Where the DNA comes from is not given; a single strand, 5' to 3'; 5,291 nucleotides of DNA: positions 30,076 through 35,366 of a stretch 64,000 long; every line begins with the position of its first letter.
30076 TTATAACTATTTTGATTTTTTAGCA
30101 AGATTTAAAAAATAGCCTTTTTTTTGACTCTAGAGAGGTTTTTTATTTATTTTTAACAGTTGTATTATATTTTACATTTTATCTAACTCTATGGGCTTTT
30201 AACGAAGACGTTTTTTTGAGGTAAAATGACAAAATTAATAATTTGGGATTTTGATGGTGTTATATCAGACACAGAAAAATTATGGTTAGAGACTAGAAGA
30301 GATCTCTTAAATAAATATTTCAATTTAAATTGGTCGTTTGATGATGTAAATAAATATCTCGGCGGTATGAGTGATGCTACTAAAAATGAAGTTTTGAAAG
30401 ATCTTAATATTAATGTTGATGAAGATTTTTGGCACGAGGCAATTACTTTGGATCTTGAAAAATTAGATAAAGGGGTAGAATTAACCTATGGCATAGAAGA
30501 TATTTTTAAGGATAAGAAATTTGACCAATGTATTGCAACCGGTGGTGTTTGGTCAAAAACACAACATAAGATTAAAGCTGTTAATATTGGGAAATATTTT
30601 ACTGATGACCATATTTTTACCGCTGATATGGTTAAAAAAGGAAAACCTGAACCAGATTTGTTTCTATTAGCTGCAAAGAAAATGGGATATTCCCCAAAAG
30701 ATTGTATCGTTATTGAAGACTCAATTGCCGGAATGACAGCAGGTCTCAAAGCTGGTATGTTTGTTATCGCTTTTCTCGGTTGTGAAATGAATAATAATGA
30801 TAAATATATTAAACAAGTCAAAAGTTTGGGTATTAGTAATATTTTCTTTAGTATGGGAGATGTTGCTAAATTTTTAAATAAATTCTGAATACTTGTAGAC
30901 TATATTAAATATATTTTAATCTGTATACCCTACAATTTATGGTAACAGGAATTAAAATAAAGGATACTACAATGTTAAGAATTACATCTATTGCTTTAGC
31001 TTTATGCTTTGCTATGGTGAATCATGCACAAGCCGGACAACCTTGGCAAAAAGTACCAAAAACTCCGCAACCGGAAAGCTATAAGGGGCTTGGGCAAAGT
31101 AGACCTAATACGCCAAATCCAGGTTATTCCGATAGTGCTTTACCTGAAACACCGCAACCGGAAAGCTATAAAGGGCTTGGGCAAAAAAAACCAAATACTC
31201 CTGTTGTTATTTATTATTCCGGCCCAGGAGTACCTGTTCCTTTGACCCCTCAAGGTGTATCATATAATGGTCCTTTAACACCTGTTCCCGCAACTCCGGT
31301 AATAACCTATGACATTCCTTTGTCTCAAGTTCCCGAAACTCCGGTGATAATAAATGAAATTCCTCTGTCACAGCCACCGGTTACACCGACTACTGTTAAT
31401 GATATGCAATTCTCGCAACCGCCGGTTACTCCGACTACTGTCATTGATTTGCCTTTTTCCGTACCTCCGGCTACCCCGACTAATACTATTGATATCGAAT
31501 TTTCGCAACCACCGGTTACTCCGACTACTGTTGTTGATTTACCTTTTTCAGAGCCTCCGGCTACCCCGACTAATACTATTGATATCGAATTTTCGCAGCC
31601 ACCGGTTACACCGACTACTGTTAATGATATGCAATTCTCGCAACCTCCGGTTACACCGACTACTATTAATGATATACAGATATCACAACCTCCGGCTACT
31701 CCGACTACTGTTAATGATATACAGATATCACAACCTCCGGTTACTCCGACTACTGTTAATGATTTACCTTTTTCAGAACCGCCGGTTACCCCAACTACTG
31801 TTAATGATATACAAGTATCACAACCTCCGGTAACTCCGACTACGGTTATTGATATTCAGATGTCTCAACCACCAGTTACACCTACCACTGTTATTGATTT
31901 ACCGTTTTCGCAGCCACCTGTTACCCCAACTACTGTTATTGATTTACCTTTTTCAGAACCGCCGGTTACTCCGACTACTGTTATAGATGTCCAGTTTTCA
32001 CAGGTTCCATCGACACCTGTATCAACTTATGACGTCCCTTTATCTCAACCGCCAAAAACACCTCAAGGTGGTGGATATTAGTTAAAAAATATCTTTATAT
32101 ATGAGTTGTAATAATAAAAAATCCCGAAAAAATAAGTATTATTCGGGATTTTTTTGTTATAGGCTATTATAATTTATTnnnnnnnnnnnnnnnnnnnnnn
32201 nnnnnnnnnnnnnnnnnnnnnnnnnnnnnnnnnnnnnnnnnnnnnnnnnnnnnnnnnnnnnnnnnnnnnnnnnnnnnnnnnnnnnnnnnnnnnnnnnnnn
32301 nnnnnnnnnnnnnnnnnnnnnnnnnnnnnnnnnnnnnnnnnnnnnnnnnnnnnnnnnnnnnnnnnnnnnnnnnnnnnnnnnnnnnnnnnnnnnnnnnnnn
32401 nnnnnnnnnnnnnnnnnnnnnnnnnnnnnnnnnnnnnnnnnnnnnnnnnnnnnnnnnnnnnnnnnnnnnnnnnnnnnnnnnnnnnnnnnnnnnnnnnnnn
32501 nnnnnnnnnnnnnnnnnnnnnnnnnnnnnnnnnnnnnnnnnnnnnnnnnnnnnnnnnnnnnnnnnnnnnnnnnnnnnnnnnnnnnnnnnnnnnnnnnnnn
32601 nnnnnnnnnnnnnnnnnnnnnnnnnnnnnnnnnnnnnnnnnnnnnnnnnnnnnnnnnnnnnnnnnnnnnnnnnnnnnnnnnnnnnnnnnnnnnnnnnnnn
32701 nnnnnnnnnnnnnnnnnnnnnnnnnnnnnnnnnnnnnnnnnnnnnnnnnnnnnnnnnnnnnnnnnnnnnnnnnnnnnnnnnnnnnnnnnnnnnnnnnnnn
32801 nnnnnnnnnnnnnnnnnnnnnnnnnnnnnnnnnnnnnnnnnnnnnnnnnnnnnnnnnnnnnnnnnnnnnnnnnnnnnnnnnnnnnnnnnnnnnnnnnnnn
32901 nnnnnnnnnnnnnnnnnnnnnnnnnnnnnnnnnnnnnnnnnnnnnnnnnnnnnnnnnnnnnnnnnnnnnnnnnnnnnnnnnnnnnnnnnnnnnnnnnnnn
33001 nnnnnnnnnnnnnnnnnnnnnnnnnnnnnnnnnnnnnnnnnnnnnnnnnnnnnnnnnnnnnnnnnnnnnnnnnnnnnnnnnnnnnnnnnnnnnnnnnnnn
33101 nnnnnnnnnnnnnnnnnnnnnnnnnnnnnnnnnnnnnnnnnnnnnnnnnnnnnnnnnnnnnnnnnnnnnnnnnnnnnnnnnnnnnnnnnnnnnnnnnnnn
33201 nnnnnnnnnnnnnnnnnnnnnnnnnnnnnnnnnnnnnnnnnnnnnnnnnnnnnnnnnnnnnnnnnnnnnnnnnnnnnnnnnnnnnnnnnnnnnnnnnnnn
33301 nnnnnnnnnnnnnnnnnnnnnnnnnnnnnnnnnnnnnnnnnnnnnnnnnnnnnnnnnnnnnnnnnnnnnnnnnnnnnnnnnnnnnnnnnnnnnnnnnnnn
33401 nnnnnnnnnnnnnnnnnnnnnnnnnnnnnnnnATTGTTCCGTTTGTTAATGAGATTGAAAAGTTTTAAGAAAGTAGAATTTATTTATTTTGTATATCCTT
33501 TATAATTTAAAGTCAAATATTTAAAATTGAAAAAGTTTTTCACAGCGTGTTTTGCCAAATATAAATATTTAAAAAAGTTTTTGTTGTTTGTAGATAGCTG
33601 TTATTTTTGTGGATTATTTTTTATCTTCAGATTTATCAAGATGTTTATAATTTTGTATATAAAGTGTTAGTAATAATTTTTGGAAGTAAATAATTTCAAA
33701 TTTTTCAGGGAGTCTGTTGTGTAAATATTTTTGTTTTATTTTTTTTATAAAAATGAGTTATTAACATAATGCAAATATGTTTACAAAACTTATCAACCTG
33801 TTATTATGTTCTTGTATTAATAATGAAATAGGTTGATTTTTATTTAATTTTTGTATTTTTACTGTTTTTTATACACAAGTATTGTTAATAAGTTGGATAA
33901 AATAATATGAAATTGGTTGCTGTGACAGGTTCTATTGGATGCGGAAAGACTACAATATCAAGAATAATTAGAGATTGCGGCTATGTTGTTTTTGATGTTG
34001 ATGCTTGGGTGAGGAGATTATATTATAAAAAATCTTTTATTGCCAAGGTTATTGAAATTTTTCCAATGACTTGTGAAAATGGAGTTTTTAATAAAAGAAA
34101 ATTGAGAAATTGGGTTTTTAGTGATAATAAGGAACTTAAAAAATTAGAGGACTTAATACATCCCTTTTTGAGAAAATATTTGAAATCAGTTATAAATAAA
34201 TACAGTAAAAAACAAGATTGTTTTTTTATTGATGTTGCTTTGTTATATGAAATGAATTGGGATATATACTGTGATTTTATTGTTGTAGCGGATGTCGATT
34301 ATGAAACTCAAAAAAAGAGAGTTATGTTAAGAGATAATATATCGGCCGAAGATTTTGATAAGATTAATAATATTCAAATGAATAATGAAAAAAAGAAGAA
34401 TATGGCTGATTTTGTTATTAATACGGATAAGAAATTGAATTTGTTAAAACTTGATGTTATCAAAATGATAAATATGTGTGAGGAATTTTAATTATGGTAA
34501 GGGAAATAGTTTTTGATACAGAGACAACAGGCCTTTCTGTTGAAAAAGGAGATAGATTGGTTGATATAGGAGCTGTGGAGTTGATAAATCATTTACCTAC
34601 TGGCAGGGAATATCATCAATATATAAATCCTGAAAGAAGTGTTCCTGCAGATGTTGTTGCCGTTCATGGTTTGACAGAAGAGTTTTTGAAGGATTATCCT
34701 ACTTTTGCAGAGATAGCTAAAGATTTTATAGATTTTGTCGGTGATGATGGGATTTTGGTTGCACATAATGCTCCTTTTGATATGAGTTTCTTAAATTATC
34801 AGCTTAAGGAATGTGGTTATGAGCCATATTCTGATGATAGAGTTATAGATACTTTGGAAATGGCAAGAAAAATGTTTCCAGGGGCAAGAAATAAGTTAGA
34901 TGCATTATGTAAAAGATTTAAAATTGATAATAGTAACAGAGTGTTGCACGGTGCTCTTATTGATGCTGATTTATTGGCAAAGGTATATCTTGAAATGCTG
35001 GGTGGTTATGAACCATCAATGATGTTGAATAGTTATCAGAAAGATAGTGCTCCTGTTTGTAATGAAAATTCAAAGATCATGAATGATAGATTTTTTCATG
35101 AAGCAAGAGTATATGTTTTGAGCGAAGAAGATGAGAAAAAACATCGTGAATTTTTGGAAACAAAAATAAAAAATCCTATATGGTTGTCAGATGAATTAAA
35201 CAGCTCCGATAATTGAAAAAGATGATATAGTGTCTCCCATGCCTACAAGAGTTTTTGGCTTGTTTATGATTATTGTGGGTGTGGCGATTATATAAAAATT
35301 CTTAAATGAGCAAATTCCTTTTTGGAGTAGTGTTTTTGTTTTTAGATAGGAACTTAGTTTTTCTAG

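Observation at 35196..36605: ADP-dependent sugar kinase family gene in an alphaproteobacterial core region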

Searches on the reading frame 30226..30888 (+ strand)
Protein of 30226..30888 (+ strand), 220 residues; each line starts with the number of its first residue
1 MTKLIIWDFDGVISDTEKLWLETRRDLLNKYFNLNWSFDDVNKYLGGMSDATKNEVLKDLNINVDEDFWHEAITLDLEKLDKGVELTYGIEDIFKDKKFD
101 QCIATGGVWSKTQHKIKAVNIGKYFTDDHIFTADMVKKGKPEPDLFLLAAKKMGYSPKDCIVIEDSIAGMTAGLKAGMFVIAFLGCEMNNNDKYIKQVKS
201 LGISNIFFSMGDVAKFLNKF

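Call 3: search_protein_families(library=pfam, proteins=[window:30226-30888:+], max_evalue=0.01)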
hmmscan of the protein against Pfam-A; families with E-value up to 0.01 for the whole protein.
window:30226-30888:+ (220 aa): 3 families
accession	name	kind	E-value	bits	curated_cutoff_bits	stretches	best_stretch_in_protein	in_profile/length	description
PF13419.12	HAD_2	-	6.9e-25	88.6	23.8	1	5-182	1-177/178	Haloacid dehalogenase-like hydrolase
PF00702.32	Hydrolase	-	3.4e-19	70.4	26.4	1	3-177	2-191/191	haloacid dehalogenase-like hydrolase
PF13242.12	Hydrolase_like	-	0.00049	20.4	22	1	139-181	3-46/75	HAD-hyrolase-like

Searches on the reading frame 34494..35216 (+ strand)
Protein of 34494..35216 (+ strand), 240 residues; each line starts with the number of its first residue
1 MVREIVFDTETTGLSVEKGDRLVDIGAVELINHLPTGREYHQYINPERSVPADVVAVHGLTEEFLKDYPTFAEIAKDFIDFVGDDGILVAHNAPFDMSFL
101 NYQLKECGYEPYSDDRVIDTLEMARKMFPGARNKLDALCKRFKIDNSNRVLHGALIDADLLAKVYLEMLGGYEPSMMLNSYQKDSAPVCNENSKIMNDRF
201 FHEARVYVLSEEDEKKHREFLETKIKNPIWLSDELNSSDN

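Call 3: search_protein_families(library=pfam, proteins=[window:34494-35216:+], max_evalue=0.01)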
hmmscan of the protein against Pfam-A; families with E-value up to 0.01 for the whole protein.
window:34494-35216:+ (240 aa): 3 families
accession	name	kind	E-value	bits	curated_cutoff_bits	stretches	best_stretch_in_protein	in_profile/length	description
PF00929.31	RNase_T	-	9.4e-41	140.5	24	1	5-165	1-164/164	Exonuclease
PF16473.11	Rv2179c-like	-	5.7e-08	33.1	27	1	5-166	3-174/177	3'-5' exoribonuclease Rv2179c-like domain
PF13482.12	RNase_H_2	-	6e-05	23.5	22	1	6-154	2-125/165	RNase_H superfamily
